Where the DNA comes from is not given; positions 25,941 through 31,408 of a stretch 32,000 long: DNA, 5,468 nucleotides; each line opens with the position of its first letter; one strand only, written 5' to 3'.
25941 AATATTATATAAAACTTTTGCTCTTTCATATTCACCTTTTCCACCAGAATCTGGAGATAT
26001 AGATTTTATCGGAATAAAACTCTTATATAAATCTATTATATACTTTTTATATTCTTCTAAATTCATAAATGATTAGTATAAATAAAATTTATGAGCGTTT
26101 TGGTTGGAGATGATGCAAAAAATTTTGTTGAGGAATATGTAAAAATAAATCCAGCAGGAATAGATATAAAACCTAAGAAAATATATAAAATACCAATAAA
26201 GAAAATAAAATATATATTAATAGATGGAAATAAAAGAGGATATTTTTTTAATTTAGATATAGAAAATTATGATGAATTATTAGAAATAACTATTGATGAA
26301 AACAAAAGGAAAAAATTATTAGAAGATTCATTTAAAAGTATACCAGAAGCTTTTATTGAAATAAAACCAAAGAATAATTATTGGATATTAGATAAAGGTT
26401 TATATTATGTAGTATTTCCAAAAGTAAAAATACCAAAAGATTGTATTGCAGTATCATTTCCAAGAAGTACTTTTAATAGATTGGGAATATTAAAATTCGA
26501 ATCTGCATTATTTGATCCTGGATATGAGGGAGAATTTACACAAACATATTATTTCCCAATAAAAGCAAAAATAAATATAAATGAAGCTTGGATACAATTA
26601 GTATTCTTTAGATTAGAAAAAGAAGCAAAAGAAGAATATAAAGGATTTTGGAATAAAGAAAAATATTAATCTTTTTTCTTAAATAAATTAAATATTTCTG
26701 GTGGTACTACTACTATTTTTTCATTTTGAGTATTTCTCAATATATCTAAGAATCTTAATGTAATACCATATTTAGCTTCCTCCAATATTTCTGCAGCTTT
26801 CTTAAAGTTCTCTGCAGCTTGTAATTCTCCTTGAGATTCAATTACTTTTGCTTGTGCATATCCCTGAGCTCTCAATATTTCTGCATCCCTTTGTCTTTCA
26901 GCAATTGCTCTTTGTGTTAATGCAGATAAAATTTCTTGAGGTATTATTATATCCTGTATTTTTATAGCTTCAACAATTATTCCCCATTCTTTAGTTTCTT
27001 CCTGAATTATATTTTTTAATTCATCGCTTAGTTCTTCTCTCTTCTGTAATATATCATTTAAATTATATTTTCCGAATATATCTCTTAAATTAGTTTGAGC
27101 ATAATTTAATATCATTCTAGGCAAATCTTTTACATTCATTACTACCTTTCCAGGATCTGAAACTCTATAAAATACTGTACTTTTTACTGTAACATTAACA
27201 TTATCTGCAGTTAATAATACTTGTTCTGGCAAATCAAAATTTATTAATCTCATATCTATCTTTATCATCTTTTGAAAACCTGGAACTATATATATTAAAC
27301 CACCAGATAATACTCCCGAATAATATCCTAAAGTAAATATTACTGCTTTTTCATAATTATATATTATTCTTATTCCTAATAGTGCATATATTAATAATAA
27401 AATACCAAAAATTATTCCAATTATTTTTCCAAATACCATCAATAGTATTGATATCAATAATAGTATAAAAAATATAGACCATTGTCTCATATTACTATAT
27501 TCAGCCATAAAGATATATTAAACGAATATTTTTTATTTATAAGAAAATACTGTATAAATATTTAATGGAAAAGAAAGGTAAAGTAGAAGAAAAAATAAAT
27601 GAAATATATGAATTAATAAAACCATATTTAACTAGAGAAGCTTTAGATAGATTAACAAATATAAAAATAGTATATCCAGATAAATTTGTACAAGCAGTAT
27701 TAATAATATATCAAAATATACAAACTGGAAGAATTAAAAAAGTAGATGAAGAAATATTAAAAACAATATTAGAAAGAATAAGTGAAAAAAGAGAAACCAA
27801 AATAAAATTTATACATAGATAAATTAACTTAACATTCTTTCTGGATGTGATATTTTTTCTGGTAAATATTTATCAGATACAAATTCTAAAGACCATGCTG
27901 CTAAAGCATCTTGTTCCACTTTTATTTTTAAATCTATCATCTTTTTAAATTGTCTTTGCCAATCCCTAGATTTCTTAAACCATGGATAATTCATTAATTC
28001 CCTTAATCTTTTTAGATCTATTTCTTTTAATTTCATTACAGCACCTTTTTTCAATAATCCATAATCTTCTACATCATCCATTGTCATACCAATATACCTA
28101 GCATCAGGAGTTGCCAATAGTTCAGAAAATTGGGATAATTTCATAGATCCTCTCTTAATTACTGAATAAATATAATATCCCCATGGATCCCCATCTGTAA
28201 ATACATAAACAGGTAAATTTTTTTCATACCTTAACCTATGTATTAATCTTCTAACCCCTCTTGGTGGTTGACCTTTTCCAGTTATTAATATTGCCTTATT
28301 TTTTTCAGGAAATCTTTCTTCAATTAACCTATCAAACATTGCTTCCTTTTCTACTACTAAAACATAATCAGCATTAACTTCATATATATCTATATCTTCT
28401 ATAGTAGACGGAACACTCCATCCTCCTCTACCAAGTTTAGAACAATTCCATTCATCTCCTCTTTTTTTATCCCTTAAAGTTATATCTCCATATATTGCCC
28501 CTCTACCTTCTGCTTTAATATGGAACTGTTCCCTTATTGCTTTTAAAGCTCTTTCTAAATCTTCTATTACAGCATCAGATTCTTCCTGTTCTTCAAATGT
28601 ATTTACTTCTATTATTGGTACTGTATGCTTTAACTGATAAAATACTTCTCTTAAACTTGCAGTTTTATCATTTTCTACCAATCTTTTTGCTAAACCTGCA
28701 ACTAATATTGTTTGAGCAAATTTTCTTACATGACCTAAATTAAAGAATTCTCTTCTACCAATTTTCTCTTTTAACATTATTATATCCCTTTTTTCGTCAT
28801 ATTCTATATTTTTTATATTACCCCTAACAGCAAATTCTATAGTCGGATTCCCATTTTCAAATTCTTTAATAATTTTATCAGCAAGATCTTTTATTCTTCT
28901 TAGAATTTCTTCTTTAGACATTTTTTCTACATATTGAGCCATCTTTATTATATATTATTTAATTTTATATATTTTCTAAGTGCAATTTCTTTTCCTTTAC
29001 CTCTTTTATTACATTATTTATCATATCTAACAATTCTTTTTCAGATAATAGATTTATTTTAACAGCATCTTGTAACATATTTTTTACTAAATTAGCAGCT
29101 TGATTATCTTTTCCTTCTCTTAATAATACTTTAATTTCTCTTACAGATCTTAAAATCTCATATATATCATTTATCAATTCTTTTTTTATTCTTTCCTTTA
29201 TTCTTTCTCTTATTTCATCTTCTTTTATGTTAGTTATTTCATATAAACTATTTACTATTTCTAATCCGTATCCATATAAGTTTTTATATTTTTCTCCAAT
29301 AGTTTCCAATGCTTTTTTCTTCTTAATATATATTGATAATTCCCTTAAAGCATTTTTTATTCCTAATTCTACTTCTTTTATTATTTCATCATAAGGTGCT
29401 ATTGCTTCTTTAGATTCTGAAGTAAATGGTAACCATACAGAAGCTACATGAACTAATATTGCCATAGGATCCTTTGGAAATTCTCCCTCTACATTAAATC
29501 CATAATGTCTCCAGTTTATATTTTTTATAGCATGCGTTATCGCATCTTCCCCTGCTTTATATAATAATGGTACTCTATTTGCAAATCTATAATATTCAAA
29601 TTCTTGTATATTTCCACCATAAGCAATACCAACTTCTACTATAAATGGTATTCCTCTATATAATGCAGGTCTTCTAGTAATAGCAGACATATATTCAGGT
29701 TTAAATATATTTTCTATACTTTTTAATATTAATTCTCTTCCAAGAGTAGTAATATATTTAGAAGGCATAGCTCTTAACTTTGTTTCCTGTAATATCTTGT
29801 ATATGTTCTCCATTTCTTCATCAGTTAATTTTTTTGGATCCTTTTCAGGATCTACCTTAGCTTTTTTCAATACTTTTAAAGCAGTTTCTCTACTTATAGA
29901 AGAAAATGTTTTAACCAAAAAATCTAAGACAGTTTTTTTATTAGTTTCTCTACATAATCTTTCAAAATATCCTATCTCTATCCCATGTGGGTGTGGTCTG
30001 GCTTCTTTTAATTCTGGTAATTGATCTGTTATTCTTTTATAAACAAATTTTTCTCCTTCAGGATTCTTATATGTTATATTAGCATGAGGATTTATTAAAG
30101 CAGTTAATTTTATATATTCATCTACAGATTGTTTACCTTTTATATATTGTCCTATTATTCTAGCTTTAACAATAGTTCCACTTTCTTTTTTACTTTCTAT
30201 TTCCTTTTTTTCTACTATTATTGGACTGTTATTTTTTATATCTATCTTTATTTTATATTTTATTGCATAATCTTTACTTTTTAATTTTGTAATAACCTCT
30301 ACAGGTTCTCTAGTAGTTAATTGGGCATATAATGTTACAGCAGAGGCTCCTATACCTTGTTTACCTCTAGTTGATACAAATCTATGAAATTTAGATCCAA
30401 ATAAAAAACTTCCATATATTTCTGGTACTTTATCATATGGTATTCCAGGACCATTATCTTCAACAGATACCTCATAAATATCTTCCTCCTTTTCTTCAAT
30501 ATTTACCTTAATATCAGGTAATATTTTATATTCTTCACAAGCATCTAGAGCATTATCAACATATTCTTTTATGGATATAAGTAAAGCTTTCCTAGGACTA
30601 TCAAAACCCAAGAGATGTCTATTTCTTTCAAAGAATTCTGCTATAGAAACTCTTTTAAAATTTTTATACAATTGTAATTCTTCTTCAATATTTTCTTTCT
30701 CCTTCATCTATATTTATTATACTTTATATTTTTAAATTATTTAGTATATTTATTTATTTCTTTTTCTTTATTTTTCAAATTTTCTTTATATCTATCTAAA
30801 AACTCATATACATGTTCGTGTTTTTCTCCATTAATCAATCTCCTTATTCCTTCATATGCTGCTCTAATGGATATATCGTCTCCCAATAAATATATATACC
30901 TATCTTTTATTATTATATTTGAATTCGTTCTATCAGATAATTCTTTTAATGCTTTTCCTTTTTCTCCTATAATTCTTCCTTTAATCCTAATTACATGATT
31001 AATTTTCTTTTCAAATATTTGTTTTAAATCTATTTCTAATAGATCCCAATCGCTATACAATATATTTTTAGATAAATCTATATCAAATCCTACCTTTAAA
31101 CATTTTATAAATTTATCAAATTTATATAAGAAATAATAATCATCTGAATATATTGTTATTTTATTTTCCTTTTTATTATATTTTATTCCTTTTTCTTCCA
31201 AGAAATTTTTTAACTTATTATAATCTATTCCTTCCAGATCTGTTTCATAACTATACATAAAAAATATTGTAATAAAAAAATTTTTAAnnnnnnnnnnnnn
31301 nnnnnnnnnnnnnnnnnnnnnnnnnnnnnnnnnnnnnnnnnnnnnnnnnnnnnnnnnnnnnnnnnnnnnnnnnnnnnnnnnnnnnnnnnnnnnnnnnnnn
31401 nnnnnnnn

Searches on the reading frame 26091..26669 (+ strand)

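Call 15: search_protein_families(library=pfam, proteins=[window:26091-26669:+], max_evalue=0.01)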
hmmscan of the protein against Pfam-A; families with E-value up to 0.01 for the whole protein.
window:26091-26669:+ (192 aa): 1 family
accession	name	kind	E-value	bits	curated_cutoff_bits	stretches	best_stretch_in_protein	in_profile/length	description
PF22769.1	DCD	-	1.1e-07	32.4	27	1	88-151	62-127/153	dCTP deaminase-like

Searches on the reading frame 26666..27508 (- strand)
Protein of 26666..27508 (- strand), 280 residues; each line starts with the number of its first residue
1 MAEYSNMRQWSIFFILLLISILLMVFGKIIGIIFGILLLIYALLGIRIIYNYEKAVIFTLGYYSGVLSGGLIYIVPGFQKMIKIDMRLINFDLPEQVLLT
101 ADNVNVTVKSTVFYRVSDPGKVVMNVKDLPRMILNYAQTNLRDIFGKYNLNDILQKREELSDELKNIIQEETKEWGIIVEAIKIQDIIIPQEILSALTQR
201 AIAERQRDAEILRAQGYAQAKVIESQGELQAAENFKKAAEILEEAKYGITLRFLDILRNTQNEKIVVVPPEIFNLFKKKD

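Call 77: search_protein_families(library=pfam, proteins=[window:26666-27508:-], max_evalue=0.1)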
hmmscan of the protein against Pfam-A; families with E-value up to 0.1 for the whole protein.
window:26666-27508:- (280 aa): 3 families
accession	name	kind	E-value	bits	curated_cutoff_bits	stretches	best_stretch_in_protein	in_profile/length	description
PF01145.31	Band_7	-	2.4e-43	148.7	23.6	1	48-217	2-175/176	SPFH domain / Band 7 family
PF13421.11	Band_7_1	-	5.7e-06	26.5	24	1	127-201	131-207/211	SPFH domain-Band 7 family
PF02687.27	FtsX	-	0.011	16.2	25.5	0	7-74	38-102/120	FtsX-like permease C-terminal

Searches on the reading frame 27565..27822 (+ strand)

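Call 77: search_protein_families(library=pfam, proteins=[window:27565-27822:+], max_evalue=0.1)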
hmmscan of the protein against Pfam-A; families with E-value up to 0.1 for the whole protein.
window:27565-27822:+ (85 aa): 1 family
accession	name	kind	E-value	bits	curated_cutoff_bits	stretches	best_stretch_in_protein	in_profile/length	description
PF01984.25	dsDNA_bind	-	5.5e-14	52.7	26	1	8-83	27-104/106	Double-stranded DNA-binding domain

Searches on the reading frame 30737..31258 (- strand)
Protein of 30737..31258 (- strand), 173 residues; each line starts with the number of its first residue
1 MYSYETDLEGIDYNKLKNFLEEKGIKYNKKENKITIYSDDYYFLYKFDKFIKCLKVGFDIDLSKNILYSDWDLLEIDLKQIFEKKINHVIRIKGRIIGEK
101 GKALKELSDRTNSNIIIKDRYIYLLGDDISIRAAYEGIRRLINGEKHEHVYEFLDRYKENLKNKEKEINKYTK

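Call 77: search_protein_families(library=pfam, proteins=[window:30737-31258:-], max_evalue=0.1)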
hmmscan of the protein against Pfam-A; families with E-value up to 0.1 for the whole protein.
window:30737-31258:- (173 aa): 4 families
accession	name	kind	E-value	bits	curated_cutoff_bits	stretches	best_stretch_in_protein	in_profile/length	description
PF22891.2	KH_PNO1_2nd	-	1.6e-05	25.4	27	1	78-154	7-83/90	Eukaryotic type KH-domain (KH-domain type I) (327.11.2)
PF00013.35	KH_1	-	0.00086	19.5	21.5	1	94-138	12-64/66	KH domain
PF21800.4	KH_KRR1_2nd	-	0.01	16.3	27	1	76-133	6-62/91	KRR1 small subunit processome component, second KH domain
PF14907.12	NTP_transf_5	-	0.077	13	31.2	0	12-89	105-168/249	Uncharacterised nucleotidyltransferase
